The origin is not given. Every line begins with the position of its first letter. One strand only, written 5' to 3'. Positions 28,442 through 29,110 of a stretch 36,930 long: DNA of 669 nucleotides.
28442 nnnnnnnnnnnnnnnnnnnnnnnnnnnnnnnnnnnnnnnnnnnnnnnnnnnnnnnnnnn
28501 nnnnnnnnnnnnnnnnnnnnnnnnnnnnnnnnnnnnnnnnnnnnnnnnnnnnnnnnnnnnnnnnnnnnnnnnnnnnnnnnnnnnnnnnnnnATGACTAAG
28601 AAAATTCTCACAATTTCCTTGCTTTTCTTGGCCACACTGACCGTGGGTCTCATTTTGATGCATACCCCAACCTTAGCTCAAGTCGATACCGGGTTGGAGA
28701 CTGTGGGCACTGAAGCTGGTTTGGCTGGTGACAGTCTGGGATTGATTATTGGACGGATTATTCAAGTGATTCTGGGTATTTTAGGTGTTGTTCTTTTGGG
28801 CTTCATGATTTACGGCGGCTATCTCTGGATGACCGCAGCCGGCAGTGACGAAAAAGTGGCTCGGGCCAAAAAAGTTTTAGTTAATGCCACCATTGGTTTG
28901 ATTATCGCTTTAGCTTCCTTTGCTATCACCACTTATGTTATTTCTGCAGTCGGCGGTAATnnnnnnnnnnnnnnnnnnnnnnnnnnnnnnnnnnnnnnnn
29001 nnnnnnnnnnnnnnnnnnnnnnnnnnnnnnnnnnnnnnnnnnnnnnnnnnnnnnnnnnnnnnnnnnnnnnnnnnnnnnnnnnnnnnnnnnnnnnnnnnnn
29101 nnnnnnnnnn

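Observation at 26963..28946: Paralogous VirB2/TrbC-like pilin heads on two adjacent large surface proteins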

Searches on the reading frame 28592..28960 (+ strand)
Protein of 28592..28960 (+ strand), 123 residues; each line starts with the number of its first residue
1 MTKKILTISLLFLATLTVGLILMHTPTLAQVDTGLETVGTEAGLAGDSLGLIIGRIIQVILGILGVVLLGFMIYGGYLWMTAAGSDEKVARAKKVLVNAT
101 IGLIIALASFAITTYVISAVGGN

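Call 6: search_protein_families(library=pfam, proteins=[window:28592-28960:+], max_evalue=1)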
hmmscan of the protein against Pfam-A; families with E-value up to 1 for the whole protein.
window:28592-28960:+ (123 aa): 3 families
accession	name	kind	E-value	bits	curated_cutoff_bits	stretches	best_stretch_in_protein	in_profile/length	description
PF18895.5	T4SS_pilin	-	2.7e-10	40.6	26.6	1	46-116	2-71/71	Type IV secretion system pilin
PF04290.18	DctQ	-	0.18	12.2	28.3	1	49-113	57-123/132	Tripartite ATP-independent periplasmic transporters, DctQ component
PF06664.17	WLS-like_TM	-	0.39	10.4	28.3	1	3-115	112-211/247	Wntless-like, transmembrane domain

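Call 26: search_solved_structures(query=A1, max_evalue=10, show_alignments=2)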
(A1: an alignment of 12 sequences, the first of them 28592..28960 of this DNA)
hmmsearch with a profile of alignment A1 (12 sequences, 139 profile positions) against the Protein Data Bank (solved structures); distinct sequences matched with E-value up to 10: 1.
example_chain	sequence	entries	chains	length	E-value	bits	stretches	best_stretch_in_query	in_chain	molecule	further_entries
8crt_P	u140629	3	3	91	0.46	13.7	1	9-77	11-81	Glycophorin-B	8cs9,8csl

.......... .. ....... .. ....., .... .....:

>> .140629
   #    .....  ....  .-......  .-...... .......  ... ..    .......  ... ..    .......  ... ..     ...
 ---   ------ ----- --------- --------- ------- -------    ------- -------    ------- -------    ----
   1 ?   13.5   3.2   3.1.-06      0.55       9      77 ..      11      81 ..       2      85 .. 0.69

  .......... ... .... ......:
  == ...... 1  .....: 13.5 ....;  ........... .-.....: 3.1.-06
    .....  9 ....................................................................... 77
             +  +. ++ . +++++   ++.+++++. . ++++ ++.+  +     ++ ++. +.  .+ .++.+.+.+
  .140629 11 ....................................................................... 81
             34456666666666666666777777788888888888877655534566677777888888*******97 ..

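Call 28: predict_structure(alignment_id=A1)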
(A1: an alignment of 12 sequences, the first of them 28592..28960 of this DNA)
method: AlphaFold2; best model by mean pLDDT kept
length: 123 residues; sequences in the alignment: 12
mean_pLDDT: 75.1   pTM: 0.42
mean pLDDT of the five models: 75.1, 74.4, 70.1, 70.0, 66.2
residues with pLDDT >= 90: 0; 70-90: 92; 50-70: 31; < 50: 0
segments of 3 or more residues with pLDDT < 50: none
pLDDT, mean of each block of 10 residues (from residue 1): 72 78 60 65 69 76 81 79 81 80 83 80 66
secondary structure, 60 per line:
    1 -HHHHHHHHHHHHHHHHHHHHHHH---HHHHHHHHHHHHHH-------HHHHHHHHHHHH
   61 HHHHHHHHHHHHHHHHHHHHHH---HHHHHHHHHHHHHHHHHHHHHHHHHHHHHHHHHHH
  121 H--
elements in order: H2-24 H28-41 H49-82 H86-121

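Call 29: search_protein_representatives(alignment_id=A1)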
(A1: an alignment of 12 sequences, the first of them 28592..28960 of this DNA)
Query: 12 sequences, 139 profile positions. Proteins with E-value up to 0.001 (for the whole library): 66659; up to 1e-10: 24472; up to 1e-30: 470. The best 150 are listed.
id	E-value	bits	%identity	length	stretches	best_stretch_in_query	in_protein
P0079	3.3e-66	237.8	-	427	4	9-134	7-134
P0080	3.3e-65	234.6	-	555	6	1-125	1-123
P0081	2.2e-63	228.7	-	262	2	7-133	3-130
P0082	3.2e-60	218.4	-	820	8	43-124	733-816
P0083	8.3e-58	210.6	-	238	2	35-138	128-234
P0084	3.0e-57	208.8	-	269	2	41-135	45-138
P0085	6.4e-57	207.7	-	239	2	41-134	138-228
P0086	4.8e-56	204.9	-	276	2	10-130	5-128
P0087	6.5e-56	204.5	-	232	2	10-132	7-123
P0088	2.9e-55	202.4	-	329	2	32-132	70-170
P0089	1.9e-54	199.7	-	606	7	75-123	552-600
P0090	8.4e-54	197.6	-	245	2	7-133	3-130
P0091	9.3e-54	197.5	-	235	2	5-129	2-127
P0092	2.8e-53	195.9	-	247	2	33-132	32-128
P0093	1.4e-51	190.4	-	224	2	3-135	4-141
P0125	8.6e-41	155.5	-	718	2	53-127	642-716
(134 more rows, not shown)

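Call 32: fold_search(model_id=the predicted structure, library=pdb)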
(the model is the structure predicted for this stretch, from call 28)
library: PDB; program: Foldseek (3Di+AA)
matches with E <= 10: 6; with E <= 0.001: 0
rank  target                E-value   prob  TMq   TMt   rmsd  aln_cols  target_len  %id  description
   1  5jje_B                6.9e+00  0.10  0.32  0.54   4.9        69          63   30  Structure of the SRII/HtrII Complex in I212121 space group ("U" shape) (released 2017-02-15)
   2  7edx_J                6.9e+00  0.04  0.20  0.27   8.9        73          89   19  p53-bound TFIID-based core PIC on HDM2 promoter (released 2021-05-05)
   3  4gyc_B                8.6e+00  0.08  0.30  0.53   4.5        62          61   32  Structure of the SRII(D75N mutant)/HtrII Complex in I212121 space group ("U" shape) (released 2013-05-08)
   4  5jjn_B                8.6e+00  0.08  0.30  0.53   4.5        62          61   32  Structure of the SRII/HtrII(G83F) Complex in P212121 space group ("V" shape) (released 2017-02-15)
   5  6f3t_G                8.6e+00  0.04  0.21  0.26   7.9        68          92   15  Crystal structure of the human TAF5-TAF6-TAF9 complex (released 2018-12-05)
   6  9lp2_F                9.9e+00  0.13  0.25  0.45   1.6        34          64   29  Crystal structure of de novo designed amantadine induced heterodimer dAID23.4 (released 2025-12-17)

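Call 53: search_protein_families(library=pfam, alignment_id=A5, max_evalue=1)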
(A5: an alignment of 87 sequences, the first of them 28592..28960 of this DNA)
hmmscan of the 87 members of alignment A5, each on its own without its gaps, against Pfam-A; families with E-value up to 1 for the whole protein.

A. member 1, window:28592-28960:+ (123 aa): 3 families
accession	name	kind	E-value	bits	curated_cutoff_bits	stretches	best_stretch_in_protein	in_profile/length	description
PF18895.5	T4SS_pilin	-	2.7e-10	40.6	26.6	1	46-116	2-71/71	Type IV secretion system pilin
PF04290.18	DctQ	-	0.18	12.2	28.3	1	49-113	57-123/132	Tripartite ATP-independent periplasmic transporters, DctQ component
PF06664.17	WLS-like_TM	-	0.39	10.4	28.3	1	3-115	112-211/247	Wntless-like, transmembrane domain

B. families by the number of members that match (of 87 scanned): 202 families (the first 25 are shown)
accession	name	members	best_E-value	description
PF18895.5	T4SS_pilin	87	1.4e-13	Type IV secretion system pilin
PF04290.18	DctQ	55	1.4e-05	Tripartite ATP-independent periplasmic transporters, DctQ component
PF05545.16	FixQ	44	1.9e-05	Cbb3-type cytochrome oxidase component FixQ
PF02322.20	Cyt_bd_oxida_II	41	0.00022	Cytochrome bd terminal oxidase subunit II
PF06024.17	Orf78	41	0.00034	Orf78 (ac78)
PF04973.17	NMN_transporter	40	0.00052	Nicotinamide mononucleotide transporter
PF05987.18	DUF898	32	0.00035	Bacterial protein of unknown function (DUF898)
PF04956.18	TrbC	27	1.1e-06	TrbC/VIRB2 pilin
PF06664.17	WLS-like_TM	25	1.2e-05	Wntless-like, transmembrane domain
PF04893.22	Yip1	19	0.00016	Yip1 domain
PF04515.18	Choline_transpo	15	0.0027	Plasma-membrane choline transporter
PF00001.26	7tm_1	13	0.00045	7 transmembrane receptor (rhodopsin family)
PF20990.2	DUF2207_C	13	0.0016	Predicted membrane protein (DUF2207) C-terminal domain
PF02417.20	Chromate_transp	11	0.00014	Chromate transporter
PF13803.12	DUF4184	11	0.026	Domain of unknown function (DUF4184)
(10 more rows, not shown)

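Call 70: find_homologous_proteins(query=A5, max_evalue=0.00001)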
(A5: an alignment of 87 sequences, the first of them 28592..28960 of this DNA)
Query A5 (87 sequences) (123 aa, profile of the alignment): 1335 proteins with E <= 0.00001 among 8000 candidates; the best 120 are listed.
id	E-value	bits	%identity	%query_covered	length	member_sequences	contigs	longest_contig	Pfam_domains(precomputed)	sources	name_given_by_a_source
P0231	4.5e-67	242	37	89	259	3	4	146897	PF18895.6,PF27259.1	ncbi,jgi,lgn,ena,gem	jgi:cytochrome bd-type quinol oxidase subunit 2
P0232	5.3e-67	242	38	80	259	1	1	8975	PF18895.6,PF27259.1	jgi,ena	-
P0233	1.2e-65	238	39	98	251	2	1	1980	PF18895.6,PF02322.21,PF27259.1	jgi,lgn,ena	-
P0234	1.5e-65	237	38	80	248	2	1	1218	PF18895.6,PF02322.21,PF27259.1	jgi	-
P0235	2.7e-65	237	43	80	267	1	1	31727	PF18895.6,PF04956.19,PF27259.1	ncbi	-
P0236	1.1e-63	231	39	98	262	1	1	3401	PF18895.6,PF27259.1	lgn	-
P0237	2.1e-63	230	38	78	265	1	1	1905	PF04290.19,PF18895.6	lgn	-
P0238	4.0e-61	223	39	54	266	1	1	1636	PF04290.19,PF18895.6,PF05987.19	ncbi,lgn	-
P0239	1.9e-58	214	37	80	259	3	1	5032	PF18895.6,PF05987.19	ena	-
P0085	3.3e-58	214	40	94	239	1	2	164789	PF18895.6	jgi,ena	jgi:hypothetical protein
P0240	3.8e-58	213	40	98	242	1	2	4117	PF18895.6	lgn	-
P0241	2.0e-57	211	41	94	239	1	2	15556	PF18895.6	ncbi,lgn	-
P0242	8.2e-51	190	37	71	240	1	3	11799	PF18895.6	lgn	-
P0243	7.0e-48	180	35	97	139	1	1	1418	PF18895.6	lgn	-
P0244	2.1e-47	179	33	80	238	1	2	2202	PF18895.6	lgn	-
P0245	5.8e-47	177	40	98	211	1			PF18895.6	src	-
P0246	6.5e-47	177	36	81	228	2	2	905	PF18895.6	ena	-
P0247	2.1e-46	175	47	71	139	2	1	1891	PF18895.6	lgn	-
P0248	2.7e-46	175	46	65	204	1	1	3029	PF18895.6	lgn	-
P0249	6.7e-46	174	36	98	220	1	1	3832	PF18895.6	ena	-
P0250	7.0e-46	174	40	97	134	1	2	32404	PF18895.6,PF04956.19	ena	-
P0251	1.3e-45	173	56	50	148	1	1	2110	PF18895.6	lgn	-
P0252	1.4e-45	173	52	68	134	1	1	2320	PF18895.6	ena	-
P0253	2.7e-45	172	45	72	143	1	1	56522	PF18895.6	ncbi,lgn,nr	ncbi:MAG: pilin [bacterium]|nr:pilin [bacterium]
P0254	3.8e-45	171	40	97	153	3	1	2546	PF18895.6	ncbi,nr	ncbi:hypothetical protein KAU19_07015 [Candidatus Parcubacteria bacterium]|nr:hypothetical protein [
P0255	4.5e-45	171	37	94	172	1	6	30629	PF18895.6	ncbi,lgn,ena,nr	ncbi:hypothetical protein KAI65_04190 [Candidatus Parcubacteria bacterium]|nr:hypothetical protein [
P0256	8.1e-45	170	46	74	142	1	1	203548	PF18895.6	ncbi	-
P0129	1.1e-44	170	43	75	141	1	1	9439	PF18895.6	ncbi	-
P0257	1.2e-44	170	46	58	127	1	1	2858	PF18895.6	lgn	-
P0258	2.0e-44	169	46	74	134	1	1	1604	PF18895.6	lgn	-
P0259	2.8e-44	168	43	57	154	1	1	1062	PF18895.6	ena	-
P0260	2.9e-44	168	43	73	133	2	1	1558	PF18895.6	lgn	-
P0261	3.0e-44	168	45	72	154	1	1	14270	PF18895.6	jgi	-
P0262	3.4e-44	168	54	57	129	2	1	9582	PF18895.6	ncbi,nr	ncbi:hypothetical protein HY798_02700 [Candidatus Falkowbacteria bacterium]|nr:hypothetical protein 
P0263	3.9e-44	168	36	97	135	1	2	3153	PF18895.6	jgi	jgi:cbb3-type cytochrome oxidase subunit 3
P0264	4.5e-44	168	46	71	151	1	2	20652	PF18895.6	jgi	-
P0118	7.2e-44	167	46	74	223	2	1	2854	PF18895.6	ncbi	ncbi:MAG TPA: hypothetical protein VGA49_01060, partial [Patescibacteria group bacterium]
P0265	7.5e-44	167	47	74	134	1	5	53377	PF18895.6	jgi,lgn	jgi:hypothetical protein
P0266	7.9e-44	167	43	76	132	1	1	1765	PF18895.6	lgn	-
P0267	8.9e-44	167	32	98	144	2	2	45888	PF18895.6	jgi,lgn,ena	-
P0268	9.8e-44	167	58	58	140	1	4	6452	PF18895.6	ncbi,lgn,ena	-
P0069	1.1e-43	167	50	63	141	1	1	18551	PF18895.6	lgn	-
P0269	1.1e-43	167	40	98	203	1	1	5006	PF18895.6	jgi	-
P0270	1.2e-43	166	44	75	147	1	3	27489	PF18895.6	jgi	-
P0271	1.5e-43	166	49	64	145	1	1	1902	PF18895.6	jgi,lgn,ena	-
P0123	1.5e-43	166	47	67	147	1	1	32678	PF18895.6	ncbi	-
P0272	1.8e-43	166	47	57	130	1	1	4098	PF18895.6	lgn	-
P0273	2.3e-43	165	44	45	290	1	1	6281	PF18895.6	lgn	-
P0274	4.6e-43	164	37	99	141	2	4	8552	PF18895.6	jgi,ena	-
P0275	5.3e-43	164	40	73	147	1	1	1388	PF18895.6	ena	-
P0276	5.3e-43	164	55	61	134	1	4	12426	PF18895.6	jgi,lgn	jgi:hypothetical protein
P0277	7.1e-43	164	42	74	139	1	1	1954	PF18895.6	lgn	-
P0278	7.4e-43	164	35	93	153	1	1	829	PF18895.6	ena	-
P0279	7.7e-43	164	36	78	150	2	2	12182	PF18895.6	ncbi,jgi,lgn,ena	-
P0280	8.3e-43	164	50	57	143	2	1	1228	PF18895.6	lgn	-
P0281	1.0e-42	163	46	67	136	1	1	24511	PF18895.6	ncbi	-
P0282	1.2e-42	163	45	72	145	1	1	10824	PF18895.6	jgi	jgi:cbb3-type cytochrome oxidase subunit 3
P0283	1.4e-42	163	49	71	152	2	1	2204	PF18895.6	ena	-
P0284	1.4e-42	163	53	57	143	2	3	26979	PF18895.6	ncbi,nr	ncbi:pilin [Patescibacteria group bacterium]|nr:pilin [Patescibacteria group bacterium] MBU4455327.1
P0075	1.9e-42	163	46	55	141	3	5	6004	PF18895.6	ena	-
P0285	2.1e-42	162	41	74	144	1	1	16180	PF18895.6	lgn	-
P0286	2.1e-42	162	45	76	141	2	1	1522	PF18895.6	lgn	-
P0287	2.2e-42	162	43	98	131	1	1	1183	PF18895.6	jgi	jgi:hypothetical protein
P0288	2.5e-42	162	37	90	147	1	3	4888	PF18895.6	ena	-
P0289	2.8e-42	162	44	59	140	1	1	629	PF18895.6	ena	-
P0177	3.0e-42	162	34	93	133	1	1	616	PF18895.6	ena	-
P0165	3.0e-42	162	41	72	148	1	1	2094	PF18895.6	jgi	jgi:hypothetical protein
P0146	3.1e-42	162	48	71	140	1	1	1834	PF18895.6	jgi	jgi:cbb3-type cytochrome oxidase subunit 3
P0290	3.3e-42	162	44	72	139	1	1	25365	PF18895.6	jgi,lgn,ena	-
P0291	3.7e-42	162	37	55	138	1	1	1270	PF18895.6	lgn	-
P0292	3.9e-42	162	50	75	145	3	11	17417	PF18895.6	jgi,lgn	jgi:hypothetical protein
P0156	4.6e-42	161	51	67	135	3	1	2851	PF05545.17,PF18895.6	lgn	-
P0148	4.8e-42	161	52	59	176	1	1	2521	PF18895.6,PF04956.19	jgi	jgi:hypothetical protein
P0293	4.8e-42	161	40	73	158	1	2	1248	PF18895.6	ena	-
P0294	5.0e-42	161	46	76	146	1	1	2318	PF18895.6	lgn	-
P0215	5.0e-42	161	42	74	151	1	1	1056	PF18895.6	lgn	-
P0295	5.1e-42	161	39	97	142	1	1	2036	PF18895.6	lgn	-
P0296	5.5e-42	161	42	98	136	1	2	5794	PF18895.6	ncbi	ncbi:MAG: Mbov_0395 family pilin-like conjugal transfer protein [Patescibacteria group bacterium]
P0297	6.1e-42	161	47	63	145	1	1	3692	PF18895.6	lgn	-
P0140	6.6e-42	161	37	94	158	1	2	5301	PF18895.6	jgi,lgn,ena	jgi:cytochrome bd-type quinol oxidase subunit 2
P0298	6.6e-42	161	42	80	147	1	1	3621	PF18895.6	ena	-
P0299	7.2e-42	161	50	57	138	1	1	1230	PF18895.6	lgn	-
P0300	7.3e-42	161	41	94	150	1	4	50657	PF18895.6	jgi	-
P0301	9.0e-42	160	37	90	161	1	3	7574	PF18895.6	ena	-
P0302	9.7e-42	160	41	72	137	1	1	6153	PF18895.6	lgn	-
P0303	1.0e-41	160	49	56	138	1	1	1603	PF18895.6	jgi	-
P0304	1.3e-41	160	37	99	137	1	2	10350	PF18895.6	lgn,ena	-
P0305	1.4e-41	160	41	57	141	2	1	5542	PF18895.6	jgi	jgi:hypothetical protein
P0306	1.5e-41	160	37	72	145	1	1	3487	PF18895.6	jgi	jgi:hypothetical protein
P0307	1.6e-41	160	43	46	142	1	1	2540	PF18895.6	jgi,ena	-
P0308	1.7e-41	159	50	59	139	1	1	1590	PF18895.6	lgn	-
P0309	1.7e-41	159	43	75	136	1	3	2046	PF18895.6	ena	-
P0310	1.8e-41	159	47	72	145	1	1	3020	PF18895.6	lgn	-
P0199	2.2e-41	159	48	54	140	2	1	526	PF18895.6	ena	-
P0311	2.3e-41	159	54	57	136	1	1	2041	PF18895.6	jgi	jgi:cbb3-type cytochrome oxidase subunit 3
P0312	2.6e-41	159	42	67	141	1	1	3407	PF18895.6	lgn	-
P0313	3.9e-41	158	41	94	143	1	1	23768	PF18895.6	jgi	jgi:lysylphosphatidylglycerol synthetase-like protein (DUF2156 family)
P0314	4.0e-41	158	37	86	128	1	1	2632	PF18895.6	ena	-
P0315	4.3e-41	158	51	59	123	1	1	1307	PF18895.6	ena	-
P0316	4.8e-41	158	39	91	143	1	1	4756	PF18895.6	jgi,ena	-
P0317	5.8e-41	158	39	97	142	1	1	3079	PF18895.6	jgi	jgi:hypothetical protein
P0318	6.2e-41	158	38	97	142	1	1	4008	PF18895.6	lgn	-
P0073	6.6e-41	158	48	58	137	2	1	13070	PF18895.6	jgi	-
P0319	6.8e-41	157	39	93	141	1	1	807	PF18895.6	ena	-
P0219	7.0e-41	157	52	59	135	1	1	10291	PF18895.6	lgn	-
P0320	7.2e-41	157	34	93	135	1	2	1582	PF18895.6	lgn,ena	-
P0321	8.1e-41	157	42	67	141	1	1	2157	PF18895.6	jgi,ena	jgi:hypothetical protein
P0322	9.0e-41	157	50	75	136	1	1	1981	PF18895.6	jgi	jgi:hypothetical protein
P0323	9.2e-41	157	47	61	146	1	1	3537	PF18895.6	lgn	-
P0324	9.5e-41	157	49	75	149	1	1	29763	PF18895.6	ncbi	-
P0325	9.9e-41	157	44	72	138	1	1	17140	PF18895.6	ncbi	ncbi:MAG: hypothetical protein V1865_00255 [bacterium]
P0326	1.0e-40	157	38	99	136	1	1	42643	PF18895.6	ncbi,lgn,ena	-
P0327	1.1e-40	157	50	57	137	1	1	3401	PF18895.6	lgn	-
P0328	1.3e-40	157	37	73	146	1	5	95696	PF06024.18,PF18895.6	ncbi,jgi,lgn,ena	-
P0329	1.7e-40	156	46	69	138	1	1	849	PF18895.6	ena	-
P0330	1.7e-40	156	40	93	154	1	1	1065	PF18895.6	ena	-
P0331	2.0e-40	156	47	75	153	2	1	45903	PF18895.6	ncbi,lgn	-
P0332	2.4e-40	156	48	72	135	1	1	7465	PF18895.6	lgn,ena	-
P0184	2.4e-40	156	33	97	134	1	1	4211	PF18895.6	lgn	-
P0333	2.7e-40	156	42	70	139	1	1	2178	PF18895.6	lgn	-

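Call 86: search_protein_families(library=pfam, proteins=[P0125, P0082, P0080], max_evalue=0.001)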
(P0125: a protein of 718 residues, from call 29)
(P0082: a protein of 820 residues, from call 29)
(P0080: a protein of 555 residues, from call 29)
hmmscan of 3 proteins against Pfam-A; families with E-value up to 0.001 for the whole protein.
P0125 (718 aa): 2 families
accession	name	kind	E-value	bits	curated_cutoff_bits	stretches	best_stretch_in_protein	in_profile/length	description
PF18895.5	T4SS_pilin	-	1.5e-19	70.2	26.6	2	168-236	3-70/71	Type IV secretion system pilin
PF04746.17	DUF575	-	0.00013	22.6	25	0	648-688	8-48/101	Protein of unknown function (DUF575)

P0082 (820 aa): 2 families
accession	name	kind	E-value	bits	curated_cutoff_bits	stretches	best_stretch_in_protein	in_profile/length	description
PF18895.5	T4SS_pilin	-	2.2e-67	223.5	26.6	8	169-227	9-66/71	Type IV secretion system pilin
PF04956.18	TrbC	-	1.5e-13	51.2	27.9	1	331-408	26-96/98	TrbC/VIRB2 pilin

P0080 (555 aa): 2 families
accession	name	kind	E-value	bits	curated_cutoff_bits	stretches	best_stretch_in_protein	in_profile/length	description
PF18895.5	T4SS_pilin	-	1.2e-51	173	26.6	6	304-365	7-67/71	Type IV secretion system pilin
PF02322.20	Cyt_bd_oxida_II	-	2.2e-05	24.4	35.6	0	219-362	147-258/302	Cytochrome bd terminal oxidase subunit II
